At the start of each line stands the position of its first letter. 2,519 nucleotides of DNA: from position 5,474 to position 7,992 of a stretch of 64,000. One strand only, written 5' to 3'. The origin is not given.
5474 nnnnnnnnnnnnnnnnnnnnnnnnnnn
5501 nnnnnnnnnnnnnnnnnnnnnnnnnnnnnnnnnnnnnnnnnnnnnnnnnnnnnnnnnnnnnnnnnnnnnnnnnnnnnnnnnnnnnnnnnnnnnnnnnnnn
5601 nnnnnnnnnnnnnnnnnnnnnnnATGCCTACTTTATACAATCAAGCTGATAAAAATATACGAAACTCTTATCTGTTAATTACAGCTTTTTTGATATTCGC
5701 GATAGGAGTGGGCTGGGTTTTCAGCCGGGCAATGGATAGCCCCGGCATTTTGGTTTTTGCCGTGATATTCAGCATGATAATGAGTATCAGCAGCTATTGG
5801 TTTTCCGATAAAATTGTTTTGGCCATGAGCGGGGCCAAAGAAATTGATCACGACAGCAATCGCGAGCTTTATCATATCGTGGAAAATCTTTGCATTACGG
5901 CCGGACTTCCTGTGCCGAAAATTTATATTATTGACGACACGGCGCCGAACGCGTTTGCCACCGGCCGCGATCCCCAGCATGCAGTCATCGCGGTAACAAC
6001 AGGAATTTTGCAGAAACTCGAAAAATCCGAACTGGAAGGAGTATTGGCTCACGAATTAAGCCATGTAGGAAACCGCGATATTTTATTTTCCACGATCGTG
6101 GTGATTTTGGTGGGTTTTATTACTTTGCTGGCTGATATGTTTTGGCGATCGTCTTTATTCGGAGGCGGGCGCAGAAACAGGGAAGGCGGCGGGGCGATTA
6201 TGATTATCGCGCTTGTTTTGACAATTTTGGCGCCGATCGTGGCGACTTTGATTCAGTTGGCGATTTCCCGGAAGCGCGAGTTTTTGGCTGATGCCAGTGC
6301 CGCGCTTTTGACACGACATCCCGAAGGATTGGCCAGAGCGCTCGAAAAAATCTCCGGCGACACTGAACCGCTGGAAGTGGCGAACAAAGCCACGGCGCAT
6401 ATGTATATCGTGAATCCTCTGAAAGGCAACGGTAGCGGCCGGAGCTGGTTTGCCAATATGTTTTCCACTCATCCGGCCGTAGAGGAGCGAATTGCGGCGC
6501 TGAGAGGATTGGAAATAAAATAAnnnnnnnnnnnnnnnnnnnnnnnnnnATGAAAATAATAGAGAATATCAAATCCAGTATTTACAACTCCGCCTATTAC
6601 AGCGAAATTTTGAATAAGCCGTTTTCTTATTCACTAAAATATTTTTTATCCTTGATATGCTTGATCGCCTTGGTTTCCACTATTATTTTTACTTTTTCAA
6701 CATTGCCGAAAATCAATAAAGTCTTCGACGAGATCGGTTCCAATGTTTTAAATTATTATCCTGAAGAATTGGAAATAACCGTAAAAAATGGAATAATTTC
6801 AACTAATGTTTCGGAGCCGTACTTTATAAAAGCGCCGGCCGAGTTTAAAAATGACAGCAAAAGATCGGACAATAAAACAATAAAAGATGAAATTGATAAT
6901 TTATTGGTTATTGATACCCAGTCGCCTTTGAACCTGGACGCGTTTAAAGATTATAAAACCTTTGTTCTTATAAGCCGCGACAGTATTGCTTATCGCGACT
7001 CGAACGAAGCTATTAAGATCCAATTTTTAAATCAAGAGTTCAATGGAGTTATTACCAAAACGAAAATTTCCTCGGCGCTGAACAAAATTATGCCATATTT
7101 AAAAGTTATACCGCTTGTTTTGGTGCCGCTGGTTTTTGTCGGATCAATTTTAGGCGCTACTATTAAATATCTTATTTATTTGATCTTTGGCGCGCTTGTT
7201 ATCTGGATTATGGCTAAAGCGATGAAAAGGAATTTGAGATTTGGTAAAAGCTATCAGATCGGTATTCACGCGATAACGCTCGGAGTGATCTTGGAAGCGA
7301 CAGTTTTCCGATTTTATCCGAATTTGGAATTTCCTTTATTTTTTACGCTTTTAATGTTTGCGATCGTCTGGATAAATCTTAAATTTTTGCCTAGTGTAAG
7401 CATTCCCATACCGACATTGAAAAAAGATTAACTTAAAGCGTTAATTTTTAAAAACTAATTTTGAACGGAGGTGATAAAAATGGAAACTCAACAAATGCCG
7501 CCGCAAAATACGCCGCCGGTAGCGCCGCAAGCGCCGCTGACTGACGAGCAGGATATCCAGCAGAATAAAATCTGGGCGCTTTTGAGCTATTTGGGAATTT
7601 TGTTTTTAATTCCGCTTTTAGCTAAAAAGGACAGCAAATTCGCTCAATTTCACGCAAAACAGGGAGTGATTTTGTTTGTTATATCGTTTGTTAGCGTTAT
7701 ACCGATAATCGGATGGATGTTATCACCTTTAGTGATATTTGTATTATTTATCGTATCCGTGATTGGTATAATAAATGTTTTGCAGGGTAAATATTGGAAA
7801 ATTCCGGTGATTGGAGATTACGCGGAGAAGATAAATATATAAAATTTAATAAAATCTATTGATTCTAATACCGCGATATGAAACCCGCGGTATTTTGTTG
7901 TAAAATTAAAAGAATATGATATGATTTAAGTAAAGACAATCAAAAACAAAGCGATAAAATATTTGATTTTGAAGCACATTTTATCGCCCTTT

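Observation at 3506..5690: Near-identical N-terminal signal-anchor shared by a Cys-rich pilin-domain protein and HtpX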

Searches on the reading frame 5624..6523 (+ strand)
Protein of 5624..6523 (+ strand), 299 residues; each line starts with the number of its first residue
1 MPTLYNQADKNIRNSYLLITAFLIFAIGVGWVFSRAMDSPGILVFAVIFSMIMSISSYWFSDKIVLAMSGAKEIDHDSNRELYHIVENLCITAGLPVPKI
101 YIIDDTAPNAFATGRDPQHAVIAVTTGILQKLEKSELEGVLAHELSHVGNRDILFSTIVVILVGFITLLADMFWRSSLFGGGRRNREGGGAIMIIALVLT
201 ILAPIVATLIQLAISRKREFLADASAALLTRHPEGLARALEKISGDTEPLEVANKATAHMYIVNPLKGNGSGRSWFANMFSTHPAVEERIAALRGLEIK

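Call 4: search_protein_families(library=pfam, proteins=[window:5624-6523:+], max_evalue=0.01)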
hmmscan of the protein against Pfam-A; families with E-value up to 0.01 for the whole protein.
window:5624-6523:+ (299 aa): 3 families
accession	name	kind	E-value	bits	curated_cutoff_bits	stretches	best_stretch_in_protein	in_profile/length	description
PF01435.24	Peptidase_M48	-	9.7e-35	120.5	20.3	1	79-296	4-185/186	Peptidase family M48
PF05569.17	Peptidase_M56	-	0.00015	21.5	31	1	120-162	176-218/296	BlaR1 peptidase M56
PF04450.18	BSP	-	0.0098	16.2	23.8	0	101-148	61-113/207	Peptidase of plants and bacteria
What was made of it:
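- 5624..6523 (+): htpX (M48 zinc metalloprotease, 299 aa), intact. PF01435 E=1e-34 (call 4).
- On Peptidase M48 / HtpX (gene 5624-6523): 120.5 bits against a cutoff of 20.3, E=1e-34 (call 4).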

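Call 8: find_homologous_proteins(query=window:5624-6523:+, max_evalue=1e-20)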
Query window:5624-6523:+ (299 aa): 8000 proteins with E <= 1e-20 among 8000 candidates; the best 120 are listed.
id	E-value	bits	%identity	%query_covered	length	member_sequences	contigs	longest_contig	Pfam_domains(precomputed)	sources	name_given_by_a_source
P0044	3.5e-191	652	100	100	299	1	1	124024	PF01435.25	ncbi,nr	ncbi:MAG: M48 family metallopeptidase [bacterium]|nr:M48 family metallopeptidase [bacterium]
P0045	7.3e-172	588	90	100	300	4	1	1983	PF01435.25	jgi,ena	-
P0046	2.0e-171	587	88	100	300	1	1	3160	PF01435.25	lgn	-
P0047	1.7e-170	584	87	100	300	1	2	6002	PF01435.25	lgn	-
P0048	1.5e-169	581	87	100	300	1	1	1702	PF01435.25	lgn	-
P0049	2.0e-169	580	86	100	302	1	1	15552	PF01435.25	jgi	-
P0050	1.6e-168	577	85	100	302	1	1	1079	PF01435.25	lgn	-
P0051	1.4e-167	574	88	99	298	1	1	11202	PF01435.25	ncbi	ncbi:MAG: M48 family metallopeptidase [Patescibacteria group bacterium]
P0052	2.9e-167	573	87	100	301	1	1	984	PF01435.25,PF05569.18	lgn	-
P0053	5.3e-167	572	86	100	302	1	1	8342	PF01435.25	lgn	-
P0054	6.9e-167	572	86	100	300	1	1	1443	PF01435.25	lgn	-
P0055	1.0e-166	572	86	99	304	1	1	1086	PF01435.25,PF05569.18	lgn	-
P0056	2.3e-166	570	85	100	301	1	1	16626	PF01435.25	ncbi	-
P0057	3.2e-166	570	85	100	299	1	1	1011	PF01435.25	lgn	-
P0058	4.9e-166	569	86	100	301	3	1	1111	PF01435.25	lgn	-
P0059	2.6e-165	567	85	100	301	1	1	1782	PF01435.25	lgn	-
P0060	3.4e-165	567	85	100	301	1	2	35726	PF01435.25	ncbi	-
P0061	2.0e-164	564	85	99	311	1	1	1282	PF01435.25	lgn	-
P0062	2.5e-164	564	86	100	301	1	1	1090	PF01435.25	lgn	-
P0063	6.0e-164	562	85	100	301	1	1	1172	PF01435.25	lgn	-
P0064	1.9e-163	561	83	100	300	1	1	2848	PF01435.25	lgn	-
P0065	2.3e-163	561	83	100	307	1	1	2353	PF01435.25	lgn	-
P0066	3.7e-163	560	83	99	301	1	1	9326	PF01435.25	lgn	-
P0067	7.3e-163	559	83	99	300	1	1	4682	PF01435.25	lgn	-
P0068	3.3e-162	557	84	100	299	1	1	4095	PF01435.25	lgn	-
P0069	2.0e-161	554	83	100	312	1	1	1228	PF01435.25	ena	-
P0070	3.8e-161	553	84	99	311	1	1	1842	PF01435.25,PF05569.18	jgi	jgi:heat shock protein HtpX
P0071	4.0e-161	553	85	99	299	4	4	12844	PF01435.25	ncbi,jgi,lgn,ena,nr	ncbi:M48 family metallopeptidase [Patescibacteria group bacterium]|nr:M48 family metallopeptidase [P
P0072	6.5e-161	553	82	100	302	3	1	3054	PF01435.25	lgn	-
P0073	9.3e-161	552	82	100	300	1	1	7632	PF01435.25,PF05569.18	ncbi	-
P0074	1.0e-160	552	83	100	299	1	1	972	PF01435.25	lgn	-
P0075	5.8e-160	549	82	100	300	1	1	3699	PF01435.25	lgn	-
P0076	1.7e-159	548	83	100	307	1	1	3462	PF01435.25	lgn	-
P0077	1.3e-156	538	83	99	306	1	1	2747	PF01435.25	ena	-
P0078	8.9e-153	526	78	100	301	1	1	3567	PF01435.25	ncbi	-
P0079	6.9e-150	516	82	93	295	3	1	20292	PF01435.25,PF05569.18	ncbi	-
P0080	1.1e-148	512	78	100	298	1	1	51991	PF01435.25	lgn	-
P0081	2.8e-147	508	80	99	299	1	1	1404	PF01435.25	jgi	-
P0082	4.9e-147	507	75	100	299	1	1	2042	PF01435.25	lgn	-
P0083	6.3e-136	471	75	98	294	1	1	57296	PF01435.25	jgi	-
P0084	1.9e-135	469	72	100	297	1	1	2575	PF01435.25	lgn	-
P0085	2.3e-135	469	72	100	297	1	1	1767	PF01435.25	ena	-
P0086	2.8e-135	468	72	99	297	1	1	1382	PF01435.25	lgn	-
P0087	3.0e-135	468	71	100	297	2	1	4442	PF01435.25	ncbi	-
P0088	5.8e-135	467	73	100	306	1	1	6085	PF01435.25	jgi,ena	-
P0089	1.5e-134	466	70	99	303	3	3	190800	PF01435.25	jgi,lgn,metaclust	jgi:heat shock protein HtpX|metaclust:\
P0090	1.5e-134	466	72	100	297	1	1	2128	PF01435.25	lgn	-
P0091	4.2e-134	465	72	100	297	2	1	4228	PF01435.25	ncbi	-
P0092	6.7e-134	464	72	99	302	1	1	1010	PF01435.25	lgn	-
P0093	6.9e-134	464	72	99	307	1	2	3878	PF01435.25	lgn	-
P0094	1.3e-133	463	71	100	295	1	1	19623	PF01435.25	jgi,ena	-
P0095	2.1e-133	462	70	100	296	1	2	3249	PF01435.25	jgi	jgi:heat shock protein HtpX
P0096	7.2e-133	461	71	100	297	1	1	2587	PF01435.25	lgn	-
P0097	7.8e-133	460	71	100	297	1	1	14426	PF01435.25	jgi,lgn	jgi:heat shock protein HtpX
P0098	1.0e-132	460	72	99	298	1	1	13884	PF01435.25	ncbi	-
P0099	1.1e-132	460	70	100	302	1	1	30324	PF01435.25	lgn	-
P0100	2.0e-132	459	69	100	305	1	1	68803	PF01435.25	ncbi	-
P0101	3.0e-132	458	70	100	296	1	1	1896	PF01435.25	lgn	-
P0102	3.7e-132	458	71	100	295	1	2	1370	PF01435.25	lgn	-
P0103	4.9e-132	458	71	100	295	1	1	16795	PF01435.25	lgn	-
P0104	6.5e-132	457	71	100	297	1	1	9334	PF01435.25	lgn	-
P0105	1.1e-131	457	71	100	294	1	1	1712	PF01435.25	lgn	-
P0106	1.6e-131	456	70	99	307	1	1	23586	PF01435.25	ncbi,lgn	-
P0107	1.9e-131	456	70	99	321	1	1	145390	PF01435.25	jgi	jgi:heat shock protein HtpX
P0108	2.3e-131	456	69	100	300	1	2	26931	PF01435.25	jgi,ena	jgi:heat shock protein HtpX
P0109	2.4e-131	456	70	99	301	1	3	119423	PF01435.25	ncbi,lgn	-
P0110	2.5e-131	455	69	100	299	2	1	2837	PF01435.25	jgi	-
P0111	6.1e-131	454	70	99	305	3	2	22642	PF01435.25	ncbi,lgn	-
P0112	6.5e-131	454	69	100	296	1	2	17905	PF01435.25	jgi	-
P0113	7.0e-131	454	72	100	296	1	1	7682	PF01435.25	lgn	-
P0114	7.4e-131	454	70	100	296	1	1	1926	PF01435.25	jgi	jgi:heat shock protein HtpX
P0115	7.7e-131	454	69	100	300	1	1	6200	PF01435.25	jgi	jgi:heat shock protein HtpX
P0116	7.9e-131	454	69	100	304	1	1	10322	PF01435.25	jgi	jgi:heat shock protein HtpX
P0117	7.9e-131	454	71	100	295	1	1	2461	PF01435.25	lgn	-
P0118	8.6e-131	454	69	99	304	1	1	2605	PF01435.25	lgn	-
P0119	8.8e-131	454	69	100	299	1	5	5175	PF01435.25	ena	-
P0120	1.1e-130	453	68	99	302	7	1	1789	PF01435.25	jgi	jgi:heat shock protein HtpX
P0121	1.1e-130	453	69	100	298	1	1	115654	PF01435.25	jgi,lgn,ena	-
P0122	1.4e-130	453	70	100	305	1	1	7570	PF01435.25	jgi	jgi:heat shock protein HtpX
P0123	1.6e-130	453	70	99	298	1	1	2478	PF01435.25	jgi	-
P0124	1.9e-130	453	71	100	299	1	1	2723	PF01435.25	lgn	-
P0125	2.0e-130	453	70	100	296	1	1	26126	PF01435.25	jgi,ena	-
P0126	2.0e-130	453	71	99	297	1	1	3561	PF01435.25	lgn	-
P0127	2.5e-130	452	69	100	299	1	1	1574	PF01435.25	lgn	-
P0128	3.0e-130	452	71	99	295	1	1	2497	PF01435.25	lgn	-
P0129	3.9e-130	452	70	99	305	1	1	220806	PF01435.25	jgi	jgi:heat shock protein HtpX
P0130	4.1e-130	451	70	100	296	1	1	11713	PF01435.25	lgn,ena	-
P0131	4.6e-130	451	68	100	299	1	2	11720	PF01435.25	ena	-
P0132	4.7e-130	451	69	100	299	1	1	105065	PF01435.25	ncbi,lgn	-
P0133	5.5e-130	451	71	99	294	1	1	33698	PF01435.25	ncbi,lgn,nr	ncbi:zinc metalloprotease HtpX [Patescibacteria group bacterium]|nr:MAG: zinc metalloprotease HtpX [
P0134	5.5e-130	451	69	100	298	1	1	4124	PF01435.25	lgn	-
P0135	6.2e-130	451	70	100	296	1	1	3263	PF01435.25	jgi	jgi:heat shock protein HtpX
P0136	6.2e-130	451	70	100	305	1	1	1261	PF01435.25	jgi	jgi:heat shock protein HtpX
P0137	6.7e-130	451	70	100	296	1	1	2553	PF01435.25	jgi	jgi:heat shock protein HtpX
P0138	6.9e-130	451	70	100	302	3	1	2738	PF01435.25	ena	-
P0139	9.6e-130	450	69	100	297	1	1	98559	PF01435.25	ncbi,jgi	ncbi:MAG: M48 family metallopeptidase [Parcubacteria group bacterium]|jgi:heat shock protein HtpX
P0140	1.0e-129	450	69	100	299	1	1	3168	PF01435.25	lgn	-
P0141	1.1e-129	450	68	100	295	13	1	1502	PF01435.25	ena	-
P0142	1.1e-129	450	68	100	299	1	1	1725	PF01435.25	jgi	jgi:heat shock protein HtpX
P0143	1.3e-129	450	69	100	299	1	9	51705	PF01435.25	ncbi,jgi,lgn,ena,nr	ncbi:MAG TPA: zinc metalloprotease HtpX [Candidatus Moranbacteria bacterium]|nr:zinc metalloprotease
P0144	1.3e-129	450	70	99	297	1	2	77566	PF01435.25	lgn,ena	-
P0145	1.4e-129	450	69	99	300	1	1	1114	PF01435.25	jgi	jgi:heat shock protein HtpX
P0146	1.5e-129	450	69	100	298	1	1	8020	PF01435.25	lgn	-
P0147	1.7e-129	449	70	99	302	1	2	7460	PF01435.25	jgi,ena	-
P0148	1.9e-129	449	70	100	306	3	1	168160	PF01435.25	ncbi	ncbi:MAG: M48 family metallopeptidase [Patescibacteria group bacterium]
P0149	1.9e-129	449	69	100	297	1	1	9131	PF01435.25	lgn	-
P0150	1.9e-129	449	69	100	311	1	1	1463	PF01435.25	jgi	jgi:heat shock protein HtpX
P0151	1.9e-129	449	69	99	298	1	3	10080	PF01435.25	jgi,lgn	jgi:heat shock protein HtpX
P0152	2.5e-129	449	69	100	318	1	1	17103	PF01435.25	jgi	jgi:heat shock protein HtpX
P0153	3.4e-129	448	69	100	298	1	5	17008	PF01435.25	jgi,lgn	jgi:heat shock protein HtpX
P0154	3.8e-129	448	69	100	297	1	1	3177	PF01435.25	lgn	-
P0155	4.2e-129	448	69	100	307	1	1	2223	PF01435.25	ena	-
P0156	4.2e-129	448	69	100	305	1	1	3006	PF01435.25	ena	-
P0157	5.0e-129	448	70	99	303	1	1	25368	PF01435.25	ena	-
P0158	5.2e-129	448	68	100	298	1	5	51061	PF01435.25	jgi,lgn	-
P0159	6.0e-129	448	69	100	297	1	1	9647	PF01435.25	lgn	-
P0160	6.2e-129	448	69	99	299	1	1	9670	PF01435.25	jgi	-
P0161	6.3e-129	448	69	100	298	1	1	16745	PF01435.25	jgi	jgi:heat shock protein HtpX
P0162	6.4e-129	448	67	100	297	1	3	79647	PF01435.25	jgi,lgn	jgi:heat shock protein HtpX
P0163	6.6e-129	448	68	99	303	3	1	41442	PF01435.25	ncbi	ncbi:MAG: M48 family metallopeptidase [Patescibacteria group bacterium]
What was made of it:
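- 5624..6523 (+): 8000 homologues at E<=1e-20 (call 8).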

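Call 15: find_related_loci(query=A2, collection=genome_contigs, flank=6000)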
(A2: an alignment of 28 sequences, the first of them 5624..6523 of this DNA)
Query A2 (299 aa) in genome_contigs; peptide patterns used: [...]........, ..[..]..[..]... (x = any residue, [..] = any of these).
600 stretches matched a pattern (row limit reached: there are more); 590 encode a relative of the query (tblastn E <= 1e-3); the best 80 are kept; 80 distinct loci.
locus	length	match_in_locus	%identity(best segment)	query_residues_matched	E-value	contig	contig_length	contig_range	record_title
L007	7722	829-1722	91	1-298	3e-175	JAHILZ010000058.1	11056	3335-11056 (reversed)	MAG: Patescibacteria group bacterium isolate KR13_N2.mb.46 KR13_N2.mb.46_k141_220310, whole genome shotgun sequence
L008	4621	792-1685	85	1-296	1e-165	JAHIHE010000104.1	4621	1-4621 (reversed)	MAG: Patescibacteria group bacterium isolate KR11_N3.mb.38 KR11_N3.mb.38_k141_203258, whole genome shotgun sequence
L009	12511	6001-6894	69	3-294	6e-136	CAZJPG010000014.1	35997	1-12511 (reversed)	MAG TPA_asm: uncultured Gammaproteobacteria bacterium isolate SRP263991_co7_920 genome assembly, contig: NODE_1411_lengt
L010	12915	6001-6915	68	1-299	6e-136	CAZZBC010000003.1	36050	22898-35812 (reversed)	MAG TPA_asm: uncultured Gammaproteobacteria bacterium isolate binchicken_co232_117 genome assembly, contig: NODE_1927_le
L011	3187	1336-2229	68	1-299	5e-140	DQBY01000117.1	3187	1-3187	MAG TPA_asm: Candidatus Moraniibacteriota bacterium isolate UBA11098 contig_525531, whole genome shotgun sequence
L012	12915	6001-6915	69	1-299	2e-133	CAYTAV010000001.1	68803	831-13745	MAG TPA_asm: uncultured Gammaproteobacteria bacterium isolate binchicken_co22_29 genome assembly, contig: NODE_439_lengt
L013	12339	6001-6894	66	1-296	2e-132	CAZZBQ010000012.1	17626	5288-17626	MAG TPA_asm: uncultured Gammaproteobacteria bacterium isolate SRP294416_co1_773 genome assembly, contig: NODE_6447_lengt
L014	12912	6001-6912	67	1-298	1e-132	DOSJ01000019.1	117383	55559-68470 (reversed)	MAG TPA_asm: Candidatus Falkowbacteria bacterium isolate UBA12426 contig_109, whole genome shotgun sequence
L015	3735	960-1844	67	3-297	4e-134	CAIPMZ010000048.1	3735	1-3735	uncultured bacterium isolate Ja1_bin-0683 genome assembly, contig: bin-0683:048/145, whole genome shotgun sequence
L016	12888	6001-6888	66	3-298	4e-130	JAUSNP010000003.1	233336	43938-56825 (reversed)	MAG: Candidatus Moraniibacteriota bacterium isolate E19_metabat.bin.91 E19_k141_683413, whole genome shotgun sequence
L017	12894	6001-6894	67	1-298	2e-129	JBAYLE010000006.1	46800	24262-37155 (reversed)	MAG: Parcubacteria group bacterium isolate SO_2016_GW1_96 scaffold01462_OW334_2016, whole genome shotgun sequence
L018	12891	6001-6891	64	1-299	1e-127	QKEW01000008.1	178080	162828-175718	MAG: bacterium isolate SZUA-486 scaffold_70, whole genome shotgun sequence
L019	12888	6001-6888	64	1-298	2e-126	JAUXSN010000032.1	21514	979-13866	MAG: Candidatus Moraniibacteriota bacterium isolate C12_metabat.bin.94 C12_k141_33440, whole genome shotgun sequence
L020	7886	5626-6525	63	1-296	2e-126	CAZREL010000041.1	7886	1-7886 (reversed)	MAG TPA_asm: uncultured Gammaproteobacteria bacterium isolate SRP192927_co1_666 genome assembly, contig: NODE_24226_leng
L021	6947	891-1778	67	3-298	3e-126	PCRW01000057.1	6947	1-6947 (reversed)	MAG: Candidatus Moranbacteria bacterium CG23_combo_of_CG06-09_8_20_14_all_35_22 CG23_scaffold_12184_c, whole genome shot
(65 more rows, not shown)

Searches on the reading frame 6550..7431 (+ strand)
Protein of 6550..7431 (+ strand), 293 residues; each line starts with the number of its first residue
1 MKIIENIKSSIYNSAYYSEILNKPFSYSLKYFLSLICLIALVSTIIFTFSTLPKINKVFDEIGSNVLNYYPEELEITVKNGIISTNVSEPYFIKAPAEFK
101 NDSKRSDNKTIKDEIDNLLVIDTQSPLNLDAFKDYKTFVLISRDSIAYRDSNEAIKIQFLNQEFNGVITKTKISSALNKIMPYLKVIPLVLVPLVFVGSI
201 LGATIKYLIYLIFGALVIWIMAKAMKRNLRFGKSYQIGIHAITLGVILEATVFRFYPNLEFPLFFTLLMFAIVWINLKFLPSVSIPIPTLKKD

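Call 4: search_protein_families(library=pfam, proteins=[window:6550-7431:+], max_evalue=0.01)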
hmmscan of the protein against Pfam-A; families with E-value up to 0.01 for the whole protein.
window:6550-7431:+ (293 aa): 1 family
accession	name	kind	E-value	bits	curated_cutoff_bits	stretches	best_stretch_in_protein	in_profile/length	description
PF06691.16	DUF1189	-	8.7e-21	75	28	1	8-272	5-236/244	Protein of unknown function (DUF1189)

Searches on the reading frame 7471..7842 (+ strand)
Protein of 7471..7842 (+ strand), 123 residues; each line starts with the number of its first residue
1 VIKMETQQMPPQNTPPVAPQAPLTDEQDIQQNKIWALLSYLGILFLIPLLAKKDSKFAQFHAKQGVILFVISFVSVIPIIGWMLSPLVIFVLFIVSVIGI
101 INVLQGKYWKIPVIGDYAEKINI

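Call 4: search_protein_families(library=pfam, proteins=[window:7471-7842:+], max_evalue=0.01)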
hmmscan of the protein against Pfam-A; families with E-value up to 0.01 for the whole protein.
window:7471-7842:+ (123 aa): 2 families
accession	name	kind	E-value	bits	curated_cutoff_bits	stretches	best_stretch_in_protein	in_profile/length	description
PF09685.15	DUF4870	-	3.3e-05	24.3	25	1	36-114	5-103/107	Domain of unknown function (DUF4870)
PF16166.10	TIC20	-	0.0087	16.3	28.6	0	29-117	81-180/181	Chloroplast import apparatus Tic20-like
